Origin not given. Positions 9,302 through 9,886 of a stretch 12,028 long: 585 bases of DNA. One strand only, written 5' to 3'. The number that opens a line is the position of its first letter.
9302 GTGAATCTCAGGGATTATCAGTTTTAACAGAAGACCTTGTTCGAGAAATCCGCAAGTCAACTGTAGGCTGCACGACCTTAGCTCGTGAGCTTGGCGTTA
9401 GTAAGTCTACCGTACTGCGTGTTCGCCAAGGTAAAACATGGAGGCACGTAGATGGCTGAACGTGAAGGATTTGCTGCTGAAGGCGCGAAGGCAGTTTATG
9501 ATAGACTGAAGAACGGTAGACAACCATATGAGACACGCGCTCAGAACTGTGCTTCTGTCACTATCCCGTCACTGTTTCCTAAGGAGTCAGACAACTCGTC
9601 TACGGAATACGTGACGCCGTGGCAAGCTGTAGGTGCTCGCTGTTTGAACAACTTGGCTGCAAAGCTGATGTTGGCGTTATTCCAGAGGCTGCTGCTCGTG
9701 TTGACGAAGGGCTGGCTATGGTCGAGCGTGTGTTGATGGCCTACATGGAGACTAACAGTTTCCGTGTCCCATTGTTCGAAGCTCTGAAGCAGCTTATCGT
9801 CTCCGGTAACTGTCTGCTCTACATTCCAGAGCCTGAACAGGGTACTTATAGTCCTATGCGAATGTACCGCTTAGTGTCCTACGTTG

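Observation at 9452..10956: Portal (gene 8) is split across two reading frames at about nt 9682, with roughly 21 codons missing relative to T7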

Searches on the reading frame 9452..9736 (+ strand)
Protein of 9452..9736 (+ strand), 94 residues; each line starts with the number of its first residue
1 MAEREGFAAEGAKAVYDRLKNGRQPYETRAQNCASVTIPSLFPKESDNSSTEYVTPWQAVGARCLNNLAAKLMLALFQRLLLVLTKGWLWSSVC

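Call 12: find_encoding_contigs(protein=window:9452-9736:+, flank=10000, max_places=10)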
Protein window:9452-9736:+ (94 aa): 1 contig read that carries it; 1 place shown.
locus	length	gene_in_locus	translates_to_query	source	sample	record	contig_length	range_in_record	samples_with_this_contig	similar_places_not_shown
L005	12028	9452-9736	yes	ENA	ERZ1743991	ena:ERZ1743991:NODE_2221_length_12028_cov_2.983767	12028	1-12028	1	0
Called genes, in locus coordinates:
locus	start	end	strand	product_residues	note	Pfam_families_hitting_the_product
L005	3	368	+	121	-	?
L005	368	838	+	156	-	-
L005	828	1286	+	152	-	PF01510:Amidase_2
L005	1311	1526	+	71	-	-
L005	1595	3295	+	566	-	PF21268:Helic-prim_T7_N, PF01751:Toprim (weak), PF13155:Toprim_2, PF13481:AAA_25 (weak), PF03796:DnaB_C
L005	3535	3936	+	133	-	PF13392:HNH_3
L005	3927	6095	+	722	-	PF00476:DNA_pol_A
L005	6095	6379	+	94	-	PF11247:Phage_T7_55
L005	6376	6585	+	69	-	-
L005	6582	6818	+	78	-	PF25708:Phage_T7_Gp5_9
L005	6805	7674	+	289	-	PF02739:5_3_exonuc_N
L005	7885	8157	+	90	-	PF10911:T7-like_Y65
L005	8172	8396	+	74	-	PF17570:T7-like_gp67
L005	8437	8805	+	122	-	-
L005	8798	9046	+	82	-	PF11653:VirionAssem_T7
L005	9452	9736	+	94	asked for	PF12236:Head-tail_con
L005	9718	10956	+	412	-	PF12236:Head-tail_con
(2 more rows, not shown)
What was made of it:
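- On T7-type portal protein gene (PF12236): PF12236 is recorded for both the 94-aa and the 412-aa products (call 12).
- Closest known: Portal. Same: Both fragments hit PF12236 (call 12).
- Checked: The gene caller of the source collection used it as the start of a 412-aa ORF (call 12).
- The window is the whole contig ena:ERZ1743991:NODE_2221_length_12028_cov_2.983767 (call 12). At about 3x coverage, one or two reads are enough to fix it in the contig (call 12). k-mer coverage of 2.98 makes local coverage gaps likely (call 12). A gene caller picks it as a start (call 12).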

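Call 24: list_cluster_members(proteins=[window:9452-9736:+, window:9718-10956:+])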
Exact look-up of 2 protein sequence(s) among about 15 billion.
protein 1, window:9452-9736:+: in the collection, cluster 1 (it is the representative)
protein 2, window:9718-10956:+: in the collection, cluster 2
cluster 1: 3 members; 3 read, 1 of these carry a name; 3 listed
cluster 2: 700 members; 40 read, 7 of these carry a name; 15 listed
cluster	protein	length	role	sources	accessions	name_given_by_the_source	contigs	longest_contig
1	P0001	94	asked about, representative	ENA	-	-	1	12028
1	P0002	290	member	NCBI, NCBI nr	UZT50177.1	head-to-tail connector protein [Enterobacter phage 02_vB_Eclo_IJM]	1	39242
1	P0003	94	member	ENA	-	-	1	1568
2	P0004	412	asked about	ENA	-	-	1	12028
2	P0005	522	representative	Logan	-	-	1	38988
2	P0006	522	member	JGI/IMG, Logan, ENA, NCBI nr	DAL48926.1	hypothetical protein | MAG TPA_asm: Head to tail joining protein [Bacteriophage sp.]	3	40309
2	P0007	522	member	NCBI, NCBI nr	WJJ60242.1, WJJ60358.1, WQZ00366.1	head-to-tail connector protein [Salmonella phage ST-29] | head-to-tail connector protein [Salmonella phage ST29]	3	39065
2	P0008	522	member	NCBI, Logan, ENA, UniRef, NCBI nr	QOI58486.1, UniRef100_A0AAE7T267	head-to-tail connector [Escherichia phage vB_EcoP-U8] | Portal protein n=1 Tax=Escherichia phage vB_EcoP-U8 TaxID=2775261 RepID=A0AAE7T267_9CAUD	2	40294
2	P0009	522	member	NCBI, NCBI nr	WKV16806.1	head-tail adaptor [Escherichia phage PH1061]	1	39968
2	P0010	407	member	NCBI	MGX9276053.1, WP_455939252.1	portal protein, partial [Pantoea ananatis]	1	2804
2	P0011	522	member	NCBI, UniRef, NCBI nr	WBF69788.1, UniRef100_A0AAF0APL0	collar [Shigella phage SFP21A] | Portal protein n=1 Tax=Shigella phage SFP21A TaxID=3017290 RepID=A0AAF0APL0_9CAUD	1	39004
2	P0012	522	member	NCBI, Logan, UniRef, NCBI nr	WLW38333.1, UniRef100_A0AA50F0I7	hypothetical protein AHPLHIJF_00010 [Escherichia phage SR04] | Portal protein n=1 Tax=Escherichia phage SR04 TaxID=3056227 RepID=A0AA50F0I7_9CAUD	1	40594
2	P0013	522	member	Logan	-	-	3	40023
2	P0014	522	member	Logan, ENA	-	-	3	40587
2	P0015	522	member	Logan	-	-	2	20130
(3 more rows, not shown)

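Call 27: find_encoding_contigs(protein=P0003, flank=10000, max_places=10)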
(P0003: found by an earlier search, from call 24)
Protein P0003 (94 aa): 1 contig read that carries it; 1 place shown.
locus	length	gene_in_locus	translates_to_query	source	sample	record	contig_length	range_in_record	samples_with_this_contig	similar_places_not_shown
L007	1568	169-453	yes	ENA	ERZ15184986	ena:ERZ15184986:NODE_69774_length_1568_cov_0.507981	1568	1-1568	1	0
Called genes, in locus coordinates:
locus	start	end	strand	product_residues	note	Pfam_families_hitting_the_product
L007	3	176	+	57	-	?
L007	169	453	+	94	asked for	PF12236:Head-tail_con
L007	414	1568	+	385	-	?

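Call 43: predict_structure(alignment_id=A3)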
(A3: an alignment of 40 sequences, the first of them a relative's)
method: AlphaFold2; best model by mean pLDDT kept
length: 522 residues; sequences in the alignment: 40
mean_pLDDT: 54.7   pTM: 0.35
mean pLDDT of the five models: 54.7, 50.3, 48.1, 47.1, 46.5
residues with pLDDT >= 90: 0; 70-90: 160; 50-70: 84; < 50: 278
segments of 3 or more residues with pLDDT < 50: 26-89, 112-132, 135-140, 149-151, 153-155, 251-340, 342-396, 424-431, 510-522
pLDDT, mean of each block of 10 residues (from residue 1): 76 86 50 36 33 33 37 39 40 62 58 46 44 48 51 49 69 77 80 81 85 87 87 82 60 41 38 32 35 29 32 37 40 42 41 33 37 37 37 48 54 58 48 70 85 84 80 74 78 71 52 40 37
secondary structure, 60 per line:
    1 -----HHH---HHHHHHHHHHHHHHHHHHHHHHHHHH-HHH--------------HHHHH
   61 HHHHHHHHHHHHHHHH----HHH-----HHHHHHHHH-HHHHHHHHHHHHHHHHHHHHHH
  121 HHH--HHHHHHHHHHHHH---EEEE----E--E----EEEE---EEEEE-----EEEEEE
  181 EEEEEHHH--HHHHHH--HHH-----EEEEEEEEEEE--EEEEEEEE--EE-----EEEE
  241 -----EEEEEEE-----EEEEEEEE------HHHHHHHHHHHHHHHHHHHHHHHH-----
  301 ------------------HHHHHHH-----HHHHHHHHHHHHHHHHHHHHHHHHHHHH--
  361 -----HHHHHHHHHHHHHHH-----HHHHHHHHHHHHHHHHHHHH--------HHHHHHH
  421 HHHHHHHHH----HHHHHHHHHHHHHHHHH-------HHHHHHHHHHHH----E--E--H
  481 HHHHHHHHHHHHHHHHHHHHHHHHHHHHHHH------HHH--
elements in order: H12-37 H56-76 H89-97 H99-123 H126-138 E142-145 E158-161 E165-169 E175-185 H191-196 E207-217 E220-227 E237-240 E246-252 E258-265 H272-295 H319-325 H331-358 H366-380 H386-405 H414-429 H434-450 H458-469 H480-511
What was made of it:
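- Tried and rejected: The AlphaFold2 model of an intact relative (40-sequence alignment) was poor: mean pLDDT 54.7, and below 50 over residues 26-89 (call 43).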
